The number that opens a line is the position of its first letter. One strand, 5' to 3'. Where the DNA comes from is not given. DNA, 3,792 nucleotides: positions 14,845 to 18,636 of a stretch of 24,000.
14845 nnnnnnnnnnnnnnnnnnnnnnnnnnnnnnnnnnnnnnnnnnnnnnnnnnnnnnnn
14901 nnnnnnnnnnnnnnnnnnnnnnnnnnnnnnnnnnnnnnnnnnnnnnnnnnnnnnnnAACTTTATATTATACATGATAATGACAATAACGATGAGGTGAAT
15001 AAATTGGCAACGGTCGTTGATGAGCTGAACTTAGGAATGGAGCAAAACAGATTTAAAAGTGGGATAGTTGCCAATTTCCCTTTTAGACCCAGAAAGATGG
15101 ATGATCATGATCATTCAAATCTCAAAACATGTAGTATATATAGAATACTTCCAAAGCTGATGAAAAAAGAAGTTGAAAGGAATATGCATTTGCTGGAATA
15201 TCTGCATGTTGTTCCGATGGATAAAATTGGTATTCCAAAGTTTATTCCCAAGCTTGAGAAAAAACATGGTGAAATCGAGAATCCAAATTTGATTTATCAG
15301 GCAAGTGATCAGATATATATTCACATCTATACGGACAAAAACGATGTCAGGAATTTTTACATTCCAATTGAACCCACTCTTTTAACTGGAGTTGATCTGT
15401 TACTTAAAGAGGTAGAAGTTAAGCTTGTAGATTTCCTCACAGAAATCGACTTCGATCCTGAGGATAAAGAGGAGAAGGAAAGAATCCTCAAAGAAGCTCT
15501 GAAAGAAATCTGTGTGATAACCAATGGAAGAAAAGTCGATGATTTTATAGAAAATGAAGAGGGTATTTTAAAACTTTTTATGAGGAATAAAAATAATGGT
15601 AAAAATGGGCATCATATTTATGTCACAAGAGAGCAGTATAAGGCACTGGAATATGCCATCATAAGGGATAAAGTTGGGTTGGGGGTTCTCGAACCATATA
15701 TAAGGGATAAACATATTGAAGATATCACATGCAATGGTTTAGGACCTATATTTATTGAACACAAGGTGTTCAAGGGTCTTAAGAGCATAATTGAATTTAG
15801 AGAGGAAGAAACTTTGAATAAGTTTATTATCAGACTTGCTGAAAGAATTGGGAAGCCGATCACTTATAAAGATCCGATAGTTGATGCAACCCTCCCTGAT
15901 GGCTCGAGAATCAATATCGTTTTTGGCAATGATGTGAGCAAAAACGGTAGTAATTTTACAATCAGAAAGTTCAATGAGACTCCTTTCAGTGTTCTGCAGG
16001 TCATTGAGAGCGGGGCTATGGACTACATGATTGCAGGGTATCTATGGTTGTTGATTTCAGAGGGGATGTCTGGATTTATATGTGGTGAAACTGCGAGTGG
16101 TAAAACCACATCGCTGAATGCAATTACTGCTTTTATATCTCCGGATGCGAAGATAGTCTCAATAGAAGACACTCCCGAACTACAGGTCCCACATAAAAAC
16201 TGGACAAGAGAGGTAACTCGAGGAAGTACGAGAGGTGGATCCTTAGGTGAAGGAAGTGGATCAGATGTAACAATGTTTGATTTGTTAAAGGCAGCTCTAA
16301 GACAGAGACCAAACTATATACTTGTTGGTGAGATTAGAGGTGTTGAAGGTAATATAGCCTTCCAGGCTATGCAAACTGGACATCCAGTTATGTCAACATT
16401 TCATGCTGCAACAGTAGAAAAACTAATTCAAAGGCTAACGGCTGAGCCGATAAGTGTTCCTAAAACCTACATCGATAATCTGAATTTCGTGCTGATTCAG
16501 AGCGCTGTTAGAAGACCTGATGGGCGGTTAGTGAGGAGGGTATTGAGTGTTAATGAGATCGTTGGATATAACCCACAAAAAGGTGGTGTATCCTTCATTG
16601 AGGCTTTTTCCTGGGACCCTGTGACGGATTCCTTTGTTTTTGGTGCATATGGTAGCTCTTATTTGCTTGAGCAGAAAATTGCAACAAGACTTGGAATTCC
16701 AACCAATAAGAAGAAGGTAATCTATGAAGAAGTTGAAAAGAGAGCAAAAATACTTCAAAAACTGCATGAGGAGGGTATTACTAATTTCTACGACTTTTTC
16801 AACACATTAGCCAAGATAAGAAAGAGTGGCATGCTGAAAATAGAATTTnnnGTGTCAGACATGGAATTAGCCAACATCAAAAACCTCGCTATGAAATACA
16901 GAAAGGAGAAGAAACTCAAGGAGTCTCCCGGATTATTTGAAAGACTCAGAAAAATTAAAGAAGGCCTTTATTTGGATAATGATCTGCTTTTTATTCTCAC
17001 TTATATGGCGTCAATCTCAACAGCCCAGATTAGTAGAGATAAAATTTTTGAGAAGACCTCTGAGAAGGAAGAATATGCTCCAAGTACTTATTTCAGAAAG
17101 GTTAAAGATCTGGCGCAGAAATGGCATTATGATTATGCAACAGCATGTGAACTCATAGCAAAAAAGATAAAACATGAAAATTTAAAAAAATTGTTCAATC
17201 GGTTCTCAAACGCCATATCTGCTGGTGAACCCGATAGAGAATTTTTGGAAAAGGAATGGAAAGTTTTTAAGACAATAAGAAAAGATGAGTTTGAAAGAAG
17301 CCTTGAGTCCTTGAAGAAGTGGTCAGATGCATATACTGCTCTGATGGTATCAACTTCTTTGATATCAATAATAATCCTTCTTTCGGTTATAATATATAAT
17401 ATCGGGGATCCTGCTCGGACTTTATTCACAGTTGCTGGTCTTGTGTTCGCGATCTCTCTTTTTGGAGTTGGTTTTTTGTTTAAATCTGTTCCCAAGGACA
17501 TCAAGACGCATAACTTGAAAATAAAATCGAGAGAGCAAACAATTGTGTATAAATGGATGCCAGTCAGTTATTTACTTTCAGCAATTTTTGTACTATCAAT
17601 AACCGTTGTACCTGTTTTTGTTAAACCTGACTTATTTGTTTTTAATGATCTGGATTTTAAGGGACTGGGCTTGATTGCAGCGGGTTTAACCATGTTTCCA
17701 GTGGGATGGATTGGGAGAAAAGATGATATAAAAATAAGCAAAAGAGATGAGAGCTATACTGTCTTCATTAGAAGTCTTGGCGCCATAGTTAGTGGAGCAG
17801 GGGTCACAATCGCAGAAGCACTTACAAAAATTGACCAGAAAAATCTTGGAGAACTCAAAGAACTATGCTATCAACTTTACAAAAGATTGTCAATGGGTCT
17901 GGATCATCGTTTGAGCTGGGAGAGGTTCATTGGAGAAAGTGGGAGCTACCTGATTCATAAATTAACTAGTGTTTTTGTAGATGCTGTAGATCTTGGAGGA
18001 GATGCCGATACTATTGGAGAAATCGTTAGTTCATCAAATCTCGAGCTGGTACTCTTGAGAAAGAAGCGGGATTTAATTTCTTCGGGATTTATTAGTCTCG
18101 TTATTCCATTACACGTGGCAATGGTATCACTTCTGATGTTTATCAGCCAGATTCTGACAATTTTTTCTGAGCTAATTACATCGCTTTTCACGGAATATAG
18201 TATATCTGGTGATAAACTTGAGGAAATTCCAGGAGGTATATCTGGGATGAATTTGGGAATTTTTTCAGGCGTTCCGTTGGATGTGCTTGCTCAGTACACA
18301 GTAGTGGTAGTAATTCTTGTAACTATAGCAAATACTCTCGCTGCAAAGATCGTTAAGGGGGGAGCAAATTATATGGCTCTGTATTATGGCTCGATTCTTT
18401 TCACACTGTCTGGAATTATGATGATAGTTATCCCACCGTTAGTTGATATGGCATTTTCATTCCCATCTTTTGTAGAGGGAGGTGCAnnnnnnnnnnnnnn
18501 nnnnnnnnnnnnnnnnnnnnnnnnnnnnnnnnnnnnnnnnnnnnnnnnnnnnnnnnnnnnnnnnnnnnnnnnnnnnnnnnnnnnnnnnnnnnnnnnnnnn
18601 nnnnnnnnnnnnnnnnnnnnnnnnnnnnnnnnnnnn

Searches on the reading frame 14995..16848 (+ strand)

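Call 6: search_protein_families(library=pfam, proteins=[window:14995-16848:+], max_evalue=0.01)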
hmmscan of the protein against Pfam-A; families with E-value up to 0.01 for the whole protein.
window:14995-16848:+ (618 aa): 1 family
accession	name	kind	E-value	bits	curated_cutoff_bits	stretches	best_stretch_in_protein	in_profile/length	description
PF00437.27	T2SSE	-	2.8e-37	128.7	24.9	1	228-506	4-279/370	Type II/IV secretion system protein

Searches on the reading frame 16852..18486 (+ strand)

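Call 6: search_protein_families(library=pfam, proteins=[window:16852-18486:+], max_evalue=0.01)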
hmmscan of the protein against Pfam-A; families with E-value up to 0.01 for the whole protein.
window:16852-18486:+ (545 aa): 1 family
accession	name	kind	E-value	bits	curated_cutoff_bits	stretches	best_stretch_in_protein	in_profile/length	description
PF00482.28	T2SSF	-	9e-19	68.1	25.2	2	49-175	2-124/125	Type II secretion system (T2SS), protein F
